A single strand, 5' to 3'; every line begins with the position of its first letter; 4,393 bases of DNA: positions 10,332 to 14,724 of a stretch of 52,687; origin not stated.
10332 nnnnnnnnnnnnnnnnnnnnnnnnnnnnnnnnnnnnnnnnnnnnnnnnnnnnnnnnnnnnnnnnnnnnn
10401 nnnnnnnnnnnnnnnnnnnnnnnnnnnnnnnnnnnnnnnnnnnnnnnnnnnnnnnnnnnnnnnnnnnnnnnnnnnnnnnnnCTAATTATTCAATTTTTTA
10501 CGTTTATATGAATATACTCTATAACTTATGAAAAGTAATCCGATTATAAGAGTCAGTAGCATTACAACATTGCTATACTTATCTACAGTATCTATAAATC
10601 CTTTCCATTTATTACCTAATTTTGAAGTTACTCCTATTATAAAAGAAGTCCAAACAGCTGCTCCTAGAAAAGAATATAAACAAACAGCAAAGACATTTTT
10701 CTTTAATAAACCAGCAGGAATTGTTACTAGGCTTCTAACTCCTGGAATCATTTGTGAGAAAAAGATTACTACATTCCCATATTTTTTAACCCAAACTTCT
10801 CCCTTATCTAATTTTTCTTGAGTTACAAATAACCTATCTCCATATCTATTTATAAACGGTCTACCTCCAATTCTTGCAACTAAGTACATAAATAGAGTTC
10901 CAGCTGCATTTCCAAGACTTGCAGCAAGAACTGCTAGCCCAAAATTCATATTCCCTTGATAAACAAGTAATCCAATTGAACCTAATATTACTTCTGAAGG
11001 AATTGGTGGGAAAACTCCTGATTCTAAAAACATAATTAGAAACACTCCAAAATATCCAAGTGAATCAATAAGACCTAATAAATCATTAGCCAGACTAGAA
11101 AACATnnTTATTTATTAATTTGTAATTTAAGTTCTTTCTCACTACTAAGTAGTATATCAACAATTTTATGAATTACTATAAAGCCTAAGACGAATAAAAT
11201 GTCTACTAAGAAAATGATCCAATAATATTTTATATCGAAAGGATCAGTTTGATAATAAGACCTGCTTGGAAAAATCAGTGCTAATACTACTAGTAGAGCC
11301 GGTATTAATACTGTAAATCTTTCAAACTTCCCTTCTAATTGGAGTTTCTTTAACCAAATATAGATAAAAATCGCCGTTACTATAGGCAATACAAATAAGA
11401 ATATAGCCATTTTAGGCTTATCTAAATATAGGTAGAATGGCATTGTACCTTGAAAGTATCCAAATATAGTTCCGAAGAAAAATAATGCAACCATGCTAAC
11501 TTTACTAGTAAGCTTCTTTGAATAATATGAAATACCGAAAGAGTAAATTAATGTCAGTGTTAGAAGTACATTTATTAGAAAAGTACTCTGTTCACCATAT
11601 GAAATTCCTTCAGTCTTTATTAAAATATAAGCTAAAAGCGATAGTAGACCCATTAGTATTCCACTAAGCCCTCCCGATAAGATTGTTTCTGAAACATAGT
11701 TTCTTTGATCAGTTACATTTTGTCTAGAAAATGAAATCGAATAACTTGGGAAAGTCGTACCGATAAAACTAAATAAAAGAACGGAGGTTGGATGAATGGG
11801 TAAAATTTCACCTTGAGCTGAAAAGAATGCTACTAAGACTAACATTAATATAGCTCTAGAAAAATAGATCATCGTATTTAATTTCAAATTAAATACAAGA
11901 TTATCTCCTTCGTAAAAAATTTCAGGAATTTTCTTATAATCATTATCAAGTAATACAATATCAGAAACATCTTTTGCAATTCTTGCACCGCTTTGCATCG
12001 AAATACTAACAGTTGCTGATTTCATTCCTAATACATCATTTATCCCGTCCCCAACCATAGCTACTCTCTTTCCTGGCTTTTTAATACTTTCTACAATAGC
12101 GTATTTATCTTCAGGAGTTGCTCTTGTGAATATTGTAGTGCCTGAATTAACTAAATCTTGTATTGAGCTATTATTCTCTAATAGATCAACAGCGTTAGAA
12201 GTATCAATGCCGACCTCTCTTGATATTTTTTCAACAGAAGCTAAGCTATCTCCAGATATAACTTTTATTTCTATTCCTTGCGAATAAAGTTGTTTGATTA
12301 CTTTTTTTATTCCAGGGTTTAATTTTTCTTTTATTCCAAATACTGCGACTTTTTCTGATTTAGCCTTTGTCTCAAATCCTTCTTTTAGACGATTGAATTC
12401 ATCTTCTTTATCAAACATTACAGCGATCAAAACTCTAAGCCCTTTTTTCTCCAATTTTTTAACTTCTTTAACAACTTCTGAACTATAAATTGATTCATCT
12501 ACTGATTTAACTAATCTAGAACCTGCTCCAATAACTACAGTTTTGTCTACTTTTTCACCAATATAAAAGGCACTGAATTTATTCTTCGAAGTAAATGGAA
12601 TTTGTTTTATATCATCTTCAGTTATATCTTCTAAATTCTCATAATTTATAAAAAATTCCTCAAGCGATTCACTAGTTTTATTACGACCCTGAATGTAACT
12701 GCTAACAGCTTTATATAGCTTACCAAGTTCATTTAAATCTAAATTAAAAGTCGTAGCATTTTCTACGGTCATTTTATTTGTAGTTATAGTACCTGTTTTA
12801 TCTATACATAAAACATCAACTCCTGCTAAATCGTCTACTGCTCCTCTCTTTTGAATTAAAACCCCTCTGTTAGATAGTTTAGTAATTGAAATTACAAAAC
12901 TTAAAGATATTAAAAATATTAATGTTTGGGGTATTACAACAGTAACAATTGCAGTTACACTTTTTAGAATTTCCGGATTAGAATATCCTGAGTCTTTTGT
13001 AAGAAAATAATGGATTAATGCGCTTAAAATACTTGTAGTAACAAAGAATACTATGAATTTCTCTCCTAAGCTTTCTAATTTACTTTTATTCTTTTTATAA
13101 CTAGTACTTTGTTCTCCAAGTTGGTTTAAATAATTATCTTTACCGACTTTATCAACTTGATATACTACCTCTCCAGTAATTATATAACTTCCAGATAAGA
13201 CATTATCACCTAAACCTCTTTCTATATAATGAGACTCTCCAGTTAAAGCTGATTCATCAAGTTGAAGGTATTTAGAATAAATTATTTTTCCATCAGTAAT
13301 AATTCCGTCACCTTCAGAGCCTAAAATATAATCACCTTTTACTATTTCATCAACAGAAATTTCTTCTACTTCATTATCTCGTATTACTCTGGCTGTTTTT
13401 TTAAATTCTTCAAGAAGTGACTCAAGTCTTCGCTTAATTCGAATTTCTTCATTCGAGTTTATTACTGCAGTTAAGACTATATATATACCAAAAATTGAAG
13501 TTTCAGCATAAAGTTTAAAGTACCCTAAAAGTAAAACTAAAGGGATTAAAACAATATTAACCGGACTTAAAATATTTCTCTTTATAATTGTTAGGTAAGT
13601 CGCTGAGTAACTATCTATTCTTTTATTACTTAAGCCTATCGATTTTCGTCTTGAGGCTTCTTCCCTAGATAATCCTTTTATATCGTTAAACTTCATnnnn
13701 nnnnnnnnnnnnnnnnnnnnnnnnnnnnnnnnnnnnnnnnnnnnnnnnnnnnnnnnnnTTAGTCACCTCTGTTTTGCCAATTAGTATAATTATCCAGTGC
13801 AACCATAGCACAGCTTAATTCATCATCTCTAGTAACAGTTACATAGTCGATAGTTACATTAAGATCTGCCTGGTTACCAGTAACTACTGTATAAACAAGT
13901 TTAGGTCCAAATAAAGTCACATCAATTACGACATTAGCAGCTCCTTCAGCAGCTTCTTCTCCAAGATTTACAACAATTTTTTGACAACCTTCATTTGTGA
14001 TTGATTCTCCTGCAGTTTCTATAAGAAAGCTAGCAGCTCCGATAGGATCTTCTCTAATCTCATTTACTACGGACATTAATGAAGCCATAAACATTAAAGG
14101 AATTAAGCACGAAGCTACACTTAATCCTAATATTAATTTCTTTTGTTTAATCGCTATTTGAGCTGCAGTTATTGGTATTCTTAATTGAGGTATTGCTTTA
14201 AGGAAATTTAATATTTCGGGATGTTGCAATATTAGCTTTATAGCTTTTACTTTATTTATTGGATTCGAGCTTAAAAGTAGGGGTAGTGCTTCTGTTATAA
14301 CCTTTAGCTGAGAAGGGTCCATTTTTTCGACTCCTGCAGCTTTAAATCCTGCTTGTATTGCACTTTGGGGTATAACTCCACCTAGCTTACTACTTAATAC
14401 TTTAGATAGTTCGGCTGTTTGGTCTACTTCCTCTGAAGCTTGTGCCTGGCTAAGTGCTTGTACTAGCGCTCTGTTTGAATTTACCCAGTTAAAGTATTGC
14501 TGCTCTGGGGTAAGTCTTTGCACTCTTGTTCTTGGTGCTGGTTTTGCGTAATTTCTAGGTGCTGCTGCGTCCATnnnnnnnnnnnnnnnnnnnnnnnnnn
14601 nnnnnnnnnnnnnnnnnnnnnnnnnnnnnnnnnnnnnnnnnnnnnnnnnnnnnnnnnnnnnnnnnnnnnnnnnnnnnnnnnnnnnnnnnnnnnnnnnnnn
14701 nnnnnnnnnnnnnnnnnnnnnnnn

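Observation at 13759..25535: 12-kb co-oriented block of lineage-specific envelope genes: candidate trans-envelope or surface apparatus without a recognisable ATPase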

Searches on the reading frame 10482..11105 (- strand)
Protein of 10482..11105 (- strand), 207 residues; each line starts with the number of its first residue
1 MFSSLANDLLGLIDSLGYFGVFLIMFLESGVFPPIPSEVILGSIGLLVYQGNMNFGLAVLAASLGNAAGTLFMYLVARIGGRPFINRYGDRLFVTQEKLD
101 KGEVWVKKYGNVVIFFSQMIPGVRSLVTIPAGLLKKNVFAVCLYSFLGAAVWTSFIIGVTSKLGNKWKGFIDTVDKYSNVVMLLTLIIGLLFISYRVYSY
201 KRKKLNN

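Call 11: search_protein_families(library=pfam, proteins=[window:10482-11105:-], max_evalue=0.001)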
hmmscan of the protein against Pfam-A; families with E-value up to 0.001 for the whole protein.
window:10482-11105:- (207 aa): 1 family
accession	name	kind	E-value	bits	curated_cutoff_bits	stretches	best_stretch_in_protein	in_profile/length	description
PF09335.16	VTT_dom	-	3e-18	66.9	33.9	1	35-159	1-120/123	VTT domain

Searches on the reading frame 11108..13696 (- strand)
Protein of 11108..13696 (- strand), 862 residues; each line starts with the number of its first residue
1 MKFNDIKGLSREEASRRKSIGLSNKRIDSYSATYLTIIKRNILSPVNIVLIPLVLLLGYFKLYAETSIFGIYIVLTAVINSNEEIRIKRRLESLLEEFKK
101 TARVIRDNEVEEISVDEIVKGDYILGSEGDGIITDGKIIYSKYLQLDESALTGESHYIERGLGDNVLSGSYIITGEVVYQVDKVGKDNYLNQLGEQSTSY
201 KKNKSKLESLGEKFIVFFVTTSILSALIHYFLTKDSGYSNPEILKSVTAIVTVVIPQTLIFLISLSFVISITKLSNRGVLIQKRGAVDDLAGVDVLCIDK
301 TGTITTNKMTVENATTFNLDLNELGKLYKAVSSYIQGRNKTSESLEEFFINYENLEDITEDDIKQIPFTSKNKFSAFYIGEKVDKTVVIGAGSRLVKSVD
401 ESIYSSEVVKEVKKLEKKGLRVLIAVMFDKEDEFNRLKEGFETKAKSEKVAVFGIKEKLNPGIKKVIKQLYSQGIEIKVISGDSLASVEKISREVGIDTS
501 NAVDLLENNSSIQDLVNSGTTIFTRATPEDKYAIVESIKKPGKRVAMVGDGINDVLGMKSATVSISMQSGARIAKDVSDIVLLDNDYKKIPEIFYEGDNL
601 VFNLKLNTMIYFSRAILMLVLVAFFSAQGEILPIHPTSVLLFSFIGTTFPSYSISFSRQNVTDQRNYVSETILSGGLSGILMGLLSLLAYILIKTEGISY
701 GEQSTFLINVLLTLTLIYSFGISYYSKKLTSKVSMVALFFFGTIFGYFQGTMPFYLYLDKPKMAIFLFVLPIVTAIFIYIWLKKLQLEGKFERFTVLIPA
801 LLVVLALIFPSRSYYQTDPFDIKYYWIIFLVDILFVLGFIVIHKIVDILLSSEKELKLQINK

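Call 7: search_protein_families(library=pfam, proteins=[window:11108-13696:-], max_evalue=0.1)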
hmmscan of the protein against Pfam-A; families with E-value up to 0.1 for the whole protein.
window:11108-13696:- (862 aa): 6 families
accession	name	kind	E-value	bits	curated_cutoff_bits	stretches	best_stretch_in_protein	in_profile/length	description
PF00122.25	E1-E2_ATPase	-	2.1e-35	122.3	28.1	1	99-276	4-180/181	E1-E2 ATPase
PF00702.32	Hydrolase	-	2.3e-18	67.7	26.4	1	293-561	1-190/191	haloacid dehalogenase-like hydrolase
PF08282.18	Hydrolase_3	-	0.00015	22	20.9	1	534-586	195-247/255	haloacid dehalogenase-like hydrolase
PF12710.13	HAD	-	0.0035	18.2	27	1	431-556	55-186/189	haloacid dehalogenase-like hydrolase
PF13419.12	HAD_2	-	0.021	15.4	23.8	1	408-563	33-173/178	Haloacid dehalogenase-like hydrolase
PF11309.13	DUF3112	-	0.096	12.6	23.3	0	215-275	20-81/217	Protein of unknown function (DUF3112)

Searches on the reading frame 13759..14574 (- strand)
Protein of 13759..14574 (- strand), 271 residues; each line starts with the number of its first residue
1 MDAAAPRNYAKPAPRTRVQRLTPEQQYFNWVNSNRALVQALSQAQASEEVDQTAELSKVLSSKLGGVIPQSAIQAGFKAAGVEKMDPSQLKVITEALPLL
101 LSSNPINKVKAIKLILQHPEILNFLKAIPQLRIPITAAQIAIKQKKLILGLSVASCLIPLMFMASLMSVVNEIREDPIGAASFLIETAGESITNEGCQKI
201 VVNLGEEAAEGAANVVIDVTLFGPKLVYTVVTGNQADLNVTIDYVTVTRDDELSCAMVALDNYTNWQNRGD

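Call 7: search_protein_families(library=pfam, proteins=[window:13759-14574:-], max_evalue=0.1)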
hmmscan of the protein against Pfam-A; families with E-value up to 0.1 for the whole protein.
window:13759-14574:- (271 aa): 0 families

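Call 12: search_protein_families(library=ncbifam, proteins=[window:13759-14574:-], max_evalue=0.1)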
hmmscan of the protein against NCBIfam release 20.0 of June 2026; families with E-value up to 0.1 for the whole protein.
window:13759-14574:- (271 aa): 0 families
